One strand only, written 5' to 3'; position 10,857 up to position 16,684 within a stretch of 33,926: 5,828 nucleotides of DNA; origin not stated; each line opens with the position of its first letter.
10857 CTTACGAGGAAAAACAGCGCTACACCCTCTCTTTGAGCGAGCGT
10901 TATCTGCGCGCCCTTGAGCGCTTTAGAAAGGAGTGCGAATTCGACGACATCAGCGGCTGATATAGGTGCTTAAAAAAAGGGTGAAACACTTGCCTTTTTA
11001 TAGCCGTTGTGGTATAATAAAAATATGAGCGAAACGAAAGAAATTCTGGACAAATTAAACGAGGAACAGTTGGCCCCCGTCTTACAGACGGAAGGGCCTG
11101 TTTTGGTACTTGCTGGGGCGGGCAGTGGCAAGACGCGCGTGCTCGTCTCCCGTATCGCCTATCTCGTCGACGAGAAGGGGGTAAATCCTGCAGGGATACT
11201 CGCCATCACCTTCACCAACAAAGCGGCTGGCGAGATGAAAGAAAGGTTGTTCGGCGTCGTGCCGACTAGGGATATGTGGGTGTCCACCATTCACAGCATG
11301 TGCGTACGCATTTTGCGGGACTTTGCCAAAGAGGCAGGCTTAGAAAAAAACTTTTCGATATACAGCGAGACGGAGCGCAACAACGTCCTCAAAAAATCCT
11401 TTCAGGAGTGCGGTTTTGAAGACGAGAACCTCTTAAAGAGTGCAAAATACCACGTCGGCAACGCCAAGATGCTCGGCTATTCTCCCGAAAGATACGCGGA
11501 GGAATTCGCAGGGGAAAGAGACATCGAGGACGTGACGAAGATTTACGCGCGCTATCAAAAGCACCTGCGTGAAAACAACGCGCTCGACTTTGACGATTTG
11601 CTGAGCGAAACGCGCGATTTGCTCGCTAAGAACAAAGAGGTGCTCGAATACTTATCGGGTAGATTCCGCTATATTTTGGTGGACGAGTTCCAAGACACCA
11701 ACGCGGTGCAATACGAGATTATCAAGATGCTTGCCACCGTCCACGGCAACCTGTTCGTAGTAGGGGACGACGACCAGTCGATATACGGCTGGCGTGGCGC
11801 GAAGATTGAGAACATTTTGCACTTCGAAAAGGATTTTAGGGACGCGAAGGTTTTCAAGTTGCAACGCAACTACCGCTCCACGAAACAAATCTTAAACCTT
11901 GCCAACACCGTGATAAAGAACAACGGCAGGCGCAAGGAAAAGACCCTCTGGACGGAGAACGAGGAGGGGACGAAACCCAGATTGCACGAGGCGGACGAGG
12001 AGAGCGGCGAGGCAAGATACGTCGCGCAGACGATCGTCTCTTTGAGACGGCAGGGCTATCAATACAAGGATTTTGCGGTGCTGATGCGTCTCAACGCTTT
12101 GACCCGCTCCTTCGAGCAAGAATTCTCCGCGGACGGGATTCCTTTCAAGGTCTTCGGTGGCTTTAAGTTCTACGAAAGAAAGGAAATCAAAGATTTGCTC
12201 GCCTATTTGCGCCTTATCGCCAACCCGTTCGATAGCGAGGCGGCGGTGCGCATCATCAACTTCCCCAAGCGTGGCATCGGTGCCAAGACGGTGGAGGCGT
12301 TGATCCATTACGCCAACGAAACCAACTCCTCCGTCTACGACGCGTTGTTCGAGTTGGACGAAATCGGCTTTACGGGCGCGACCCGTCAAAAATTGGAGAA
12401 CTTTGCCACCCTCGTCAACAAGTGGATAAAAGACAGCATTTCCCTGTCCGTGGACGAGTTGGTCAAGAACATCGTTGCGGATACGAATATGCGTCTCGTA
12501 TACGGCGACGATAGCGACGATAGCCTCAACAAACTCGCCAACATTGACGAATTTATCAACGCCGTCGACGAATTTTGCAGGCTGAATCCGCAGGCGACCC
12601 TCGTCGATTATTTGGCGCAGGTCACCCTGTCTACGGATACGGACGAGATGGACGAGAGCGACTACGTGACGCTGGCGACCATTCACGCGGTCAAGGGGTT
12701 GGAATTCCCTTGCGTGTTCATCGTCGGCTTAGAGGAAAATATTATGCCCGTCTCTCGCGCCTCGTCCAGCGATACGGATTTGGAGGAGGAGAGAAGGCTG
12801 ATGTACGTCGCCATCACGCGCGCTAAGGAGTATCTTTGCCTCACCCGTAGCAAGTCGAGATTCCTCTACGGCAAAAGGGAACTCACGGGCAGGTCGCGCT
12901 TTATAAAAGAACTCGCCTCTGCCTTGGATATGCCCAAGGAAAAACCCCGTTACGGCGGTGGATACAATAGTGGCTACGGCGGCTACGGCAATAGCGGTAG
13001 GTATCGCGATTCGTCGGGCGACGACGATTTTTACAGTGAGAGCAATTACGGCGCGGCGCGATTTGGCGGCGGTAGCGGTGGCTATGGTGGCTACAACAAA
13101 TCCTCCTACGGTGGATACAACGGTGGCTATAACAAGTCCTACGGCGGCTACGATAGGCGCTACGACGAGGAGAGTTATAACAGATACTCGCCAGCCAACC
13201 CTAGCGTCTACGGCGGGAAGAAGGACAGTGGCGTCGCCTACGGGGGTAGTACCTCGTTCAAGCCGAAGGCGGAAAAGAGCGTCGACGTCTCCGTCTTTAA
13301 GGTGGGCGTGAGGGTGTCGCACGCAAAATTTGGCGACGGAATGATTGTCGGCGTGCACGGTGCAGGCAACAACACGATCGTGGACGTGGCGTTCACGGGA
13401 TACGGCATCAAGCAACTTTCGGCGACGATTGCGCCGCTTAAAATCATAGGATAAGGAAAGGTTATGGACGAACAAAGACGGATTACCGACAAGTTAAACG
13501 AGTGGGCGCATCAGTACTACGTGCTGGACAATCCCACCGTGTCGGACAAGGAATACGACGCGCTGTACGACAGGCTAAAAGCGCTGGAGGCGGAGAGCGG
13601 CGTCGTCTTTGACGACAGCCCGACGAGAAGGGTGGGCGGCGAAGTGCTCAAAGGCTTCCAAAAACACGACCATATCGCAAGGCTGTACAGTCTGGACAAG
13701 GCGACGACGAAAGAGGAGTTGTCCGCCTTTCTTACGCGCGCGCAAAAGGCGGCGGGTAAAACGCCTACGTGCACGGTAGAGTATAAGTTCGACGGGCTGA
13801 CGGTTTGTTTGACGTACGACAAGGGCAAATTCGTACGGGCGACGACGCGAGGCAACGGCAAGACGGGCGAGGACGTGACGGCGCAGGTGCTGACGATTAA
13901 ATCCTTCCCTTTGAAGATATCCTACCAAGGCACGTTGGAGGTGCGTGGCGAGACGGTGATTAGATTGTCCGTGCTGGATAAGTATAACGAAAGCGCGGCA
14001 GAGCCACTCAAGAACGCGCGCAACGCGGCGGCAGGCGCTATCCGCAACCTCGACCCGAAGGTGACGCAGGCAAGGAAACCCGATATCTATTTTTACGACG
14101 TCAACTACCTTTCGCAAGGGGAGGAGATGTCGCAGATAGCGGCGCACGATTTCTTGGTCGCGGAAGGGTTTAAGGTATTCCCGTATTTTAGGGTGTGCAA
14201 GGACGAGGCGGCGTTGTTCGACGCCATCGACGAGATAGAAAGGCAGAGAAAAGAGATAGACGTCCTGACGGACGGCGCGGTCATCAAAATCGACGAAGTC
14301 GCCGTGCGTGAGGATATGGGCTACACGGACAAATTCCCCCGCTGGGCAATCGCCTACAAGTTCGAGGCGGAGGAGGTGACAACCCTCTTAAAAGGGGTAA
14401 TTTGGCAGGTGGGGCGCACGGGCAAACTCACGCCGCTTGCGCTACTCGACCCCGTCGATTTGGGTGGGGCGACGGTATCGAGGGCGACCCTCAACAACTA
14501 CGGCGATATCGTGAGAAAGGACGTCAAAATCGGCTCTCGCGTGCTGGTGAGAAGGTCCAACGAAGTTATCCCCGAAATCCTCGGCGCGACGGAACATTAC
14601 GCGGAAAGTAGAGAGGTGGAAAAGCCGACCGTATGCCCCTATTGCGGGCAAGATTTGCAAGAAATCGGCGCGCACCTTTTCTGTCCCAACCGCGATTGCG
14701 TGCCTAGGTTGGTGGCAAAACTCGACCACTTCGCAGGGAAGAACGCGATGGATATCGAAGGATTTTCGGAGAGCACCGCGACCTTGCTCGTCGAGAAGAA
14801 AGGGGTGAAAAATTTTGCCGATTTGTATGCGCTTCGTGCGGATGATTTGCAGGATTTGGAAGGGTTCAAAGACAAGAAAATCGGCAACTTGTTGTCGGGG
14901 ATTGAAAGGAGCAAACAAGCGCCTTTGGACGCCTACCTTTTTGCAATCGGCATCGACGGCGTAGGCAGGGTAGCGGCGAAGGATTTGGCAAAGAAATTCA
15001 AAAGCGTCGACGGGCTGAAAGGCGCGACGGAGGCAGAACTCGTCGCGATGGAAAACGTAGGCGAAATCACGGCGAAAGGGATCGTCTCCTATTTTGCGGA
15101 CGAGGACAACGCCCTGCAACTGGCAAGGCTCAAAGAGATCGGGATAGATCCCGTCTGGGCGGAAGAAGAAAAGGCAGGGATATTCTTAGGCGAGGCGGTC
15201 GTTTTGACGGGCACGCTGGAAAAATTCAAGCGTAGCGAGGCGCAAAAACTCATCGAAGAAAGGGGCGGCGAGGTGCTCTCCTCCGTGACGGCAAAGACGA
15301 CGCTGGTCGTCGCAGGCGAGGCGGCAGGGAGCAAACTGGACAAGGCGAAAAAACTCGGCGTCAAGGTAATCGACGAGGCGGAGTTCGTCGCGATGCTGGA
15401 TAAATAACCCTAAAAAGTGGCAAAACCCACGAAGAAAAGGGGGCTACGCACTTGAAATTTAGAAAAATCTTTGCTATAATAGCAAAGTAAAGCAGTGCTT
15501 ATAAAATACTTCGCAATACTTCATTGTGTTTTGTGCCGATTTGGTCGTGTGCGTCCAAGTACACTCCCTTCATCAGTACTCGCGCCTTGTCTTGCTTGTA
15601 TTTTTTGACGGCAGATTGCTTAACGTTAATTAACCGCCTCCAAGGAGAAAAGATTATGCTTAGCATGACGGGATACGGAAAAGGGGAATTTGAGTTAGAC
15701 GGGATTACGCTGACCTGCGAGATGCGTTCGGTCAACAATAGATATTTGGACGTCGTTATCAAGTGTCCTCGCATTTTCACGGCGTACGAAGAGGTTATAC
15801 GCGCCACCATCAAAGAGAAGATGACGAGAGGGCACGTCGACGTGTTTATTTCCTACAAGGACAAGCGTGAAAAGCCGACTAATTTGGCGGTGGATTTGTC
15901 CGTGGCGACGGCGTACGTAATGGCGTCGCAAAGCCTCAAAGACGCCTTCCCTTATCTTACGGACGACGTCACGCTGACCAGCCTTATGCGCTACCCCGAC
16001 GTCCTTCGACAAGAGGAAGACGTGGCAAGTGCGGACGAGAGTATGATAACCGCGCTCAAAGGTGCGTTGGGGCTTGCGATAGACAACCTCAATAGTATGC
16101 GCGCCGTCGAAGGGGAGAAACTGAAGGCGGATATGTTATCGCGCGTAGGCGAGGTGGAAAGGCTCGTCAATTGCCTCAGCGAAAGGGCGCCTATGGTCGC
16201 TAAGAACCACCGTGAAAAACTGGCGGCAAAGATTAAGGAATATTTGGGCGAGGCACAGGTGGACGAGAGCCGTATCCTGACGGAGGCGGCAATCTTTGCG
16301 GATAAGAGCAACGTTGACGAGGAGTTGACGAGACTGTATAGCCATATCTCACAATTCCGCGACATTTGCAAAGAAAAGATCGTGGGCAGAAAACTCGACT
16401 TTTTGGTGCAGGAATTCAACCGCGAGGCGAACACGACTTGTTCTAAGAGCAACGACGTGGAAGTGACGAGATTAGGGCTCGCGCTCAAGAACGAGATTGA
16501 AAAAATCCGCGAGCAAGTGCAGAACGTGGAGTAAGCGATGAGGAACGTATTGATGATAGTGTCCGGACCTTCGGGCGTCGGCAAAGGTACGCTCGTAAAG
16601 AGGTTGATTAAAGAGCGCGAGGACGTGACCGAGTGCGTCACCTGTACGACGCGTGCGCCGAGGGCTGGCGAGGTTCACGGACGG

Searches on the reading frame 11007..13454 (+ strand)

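Call 19: search_protein_families(library=pfam, proteins=[window:11007-13454:+])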
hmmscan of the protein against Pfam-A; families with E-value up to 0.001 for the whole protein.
window:11007-13454:+ (815 aa): 9 families
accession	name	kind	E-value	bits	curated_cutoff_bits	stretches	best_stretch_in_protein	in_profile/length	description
PF00580.27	UvrD-helicase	-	5.2e-91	305.5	23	1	17-277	1-270/271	UvrD/REP helicase N-terminal domain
PF13361.12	UvrD_C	-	2.1e-77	261.3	25.6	1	284-616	2-349/350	UvrD-like helicase C-terminal domain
PF13245.12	AAA_19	-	5.2e-24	85.4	25.1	1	28-261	10-132/134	AAA domain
PF21196.3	PcrA_UvrD_tudor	-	7.5e-13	48.5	23.9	1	766-811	1-46/48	PcrA/UvrD tudor domain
PF13538.12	UvrD_C_2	-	2.8e-11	43.6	27.4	1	554-612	2-51/52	UvrD-like helicase C-terminal domain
PF01443.25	Viral_helicase1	-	7.3e-07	29.7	21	0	537-611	160-225/228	Viral superfamily 1 RNA helicase core domain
PF13087.12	AAA_12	-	7.6e-06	26.1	27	0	513-612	92-190/195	AAA domain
PF13604.12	AAA_30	-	0.00052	20.2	27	0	17-81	2-66/191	AAA domain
PF13086.12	AAA_11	-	0.00054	20.3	27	0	21-256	9-248/257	AAA domain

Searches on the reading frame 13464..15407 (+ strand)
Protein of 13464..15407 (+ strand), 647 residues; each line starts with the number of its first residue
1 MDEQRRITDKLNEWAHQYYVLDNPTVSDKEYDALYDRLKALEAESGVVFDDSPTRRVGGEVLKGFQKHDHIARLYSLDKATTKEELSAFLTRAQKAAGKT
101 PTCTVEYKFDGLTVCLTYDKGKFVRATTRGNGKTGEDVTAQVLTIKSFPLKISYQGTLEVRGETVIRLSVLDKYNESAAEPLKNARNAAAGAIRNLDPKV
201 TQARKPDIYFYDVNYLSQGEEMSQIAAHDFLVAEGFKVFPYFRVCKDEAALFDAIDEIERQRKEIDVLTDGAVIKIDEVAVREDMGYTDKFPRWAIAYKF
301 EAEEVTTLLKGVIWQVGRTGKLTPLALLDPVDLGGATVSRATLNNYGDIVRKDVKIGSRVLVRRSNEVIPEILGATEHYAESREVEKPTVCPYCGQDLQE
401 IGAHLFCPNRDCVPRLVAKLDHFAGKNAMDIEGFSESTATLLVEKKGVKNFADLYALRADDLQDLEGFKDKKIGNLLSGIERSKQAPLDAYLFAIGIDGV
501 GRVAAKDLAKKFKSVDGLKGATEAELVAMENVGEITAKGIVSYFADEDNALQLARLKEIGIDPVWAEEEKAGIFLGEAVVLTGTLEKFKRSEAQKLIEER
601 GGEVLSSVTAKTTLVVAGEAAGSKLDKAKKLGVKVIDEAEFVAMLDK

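Call 19: search_protein_families(library=pfam, proteins=[window:13464-15407:+])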
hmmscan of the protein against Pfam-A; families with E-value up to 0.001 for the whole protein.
window:13464-15407:+ (647 aa): 6 families
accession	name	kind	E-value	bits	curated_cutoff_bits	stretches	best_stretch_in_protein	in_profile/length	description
PF01653.23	DNA_ligase_aden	-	4.6e-72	243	27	1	64-303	3-253/253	NAD-dependent DNA ligase adenylation domain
PF03120.22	DNA_ligase_OB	-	7.6e-27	93.4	32.9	1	306-380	1-75/79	NAD-dependent DNA ligase OB-fold domain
PF12826.13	HHH_2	-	4.6e-16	59.2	27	1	492-550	3-61/64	Helix-hairpin-helix motif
PF00533.33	BRCT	-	3e-13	50.2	21.3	1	573-644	5-77/78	BRCA1 C Terminus (BRCT) domain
PF14520.12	HHH_5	-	3.7e-11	43.8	27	1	495-542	5-53/57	Helix-hairpin-helix domain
PF12738.14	PTCB-BRCT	-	3.9e-08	33.6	22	1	582-636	6-59/63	twin BRCT domain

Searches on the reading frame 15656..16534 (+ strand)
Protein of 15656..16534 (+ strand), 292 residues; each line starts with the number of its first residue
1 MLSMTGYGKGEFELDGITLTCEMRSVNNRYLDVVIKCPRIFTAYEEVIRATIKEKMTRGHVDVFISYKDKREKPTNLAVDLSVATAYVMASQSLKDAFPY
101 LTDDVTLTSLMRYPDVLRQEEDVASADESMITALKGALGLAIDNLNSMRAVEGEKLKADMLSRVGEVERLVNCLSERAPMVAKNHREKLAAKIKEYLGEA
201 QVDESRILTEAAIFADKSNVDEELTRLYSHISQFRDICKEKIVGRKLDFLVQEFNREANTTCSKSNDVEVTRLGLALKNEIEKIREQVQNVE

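Call 19: search_protein_families(library=pfam, proteins=[window:15656-16534:+])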
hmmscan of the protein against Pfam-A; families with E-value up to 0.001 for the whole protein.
window:15656-16534:+ (292 aa): 2 families
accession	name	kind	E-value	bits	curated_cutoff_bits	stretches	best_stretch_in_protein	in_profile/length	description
PF03755.18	YicC-like_N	-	4.8e-43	147.6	25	1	1-157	1-155/156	Endoribonuclease YicC-like, N-terminal region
PF08340.16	YicC-like_C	-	1e-42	145.5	27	1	175-292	2-120/120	Endoribonuclease YicC-like, C-terminal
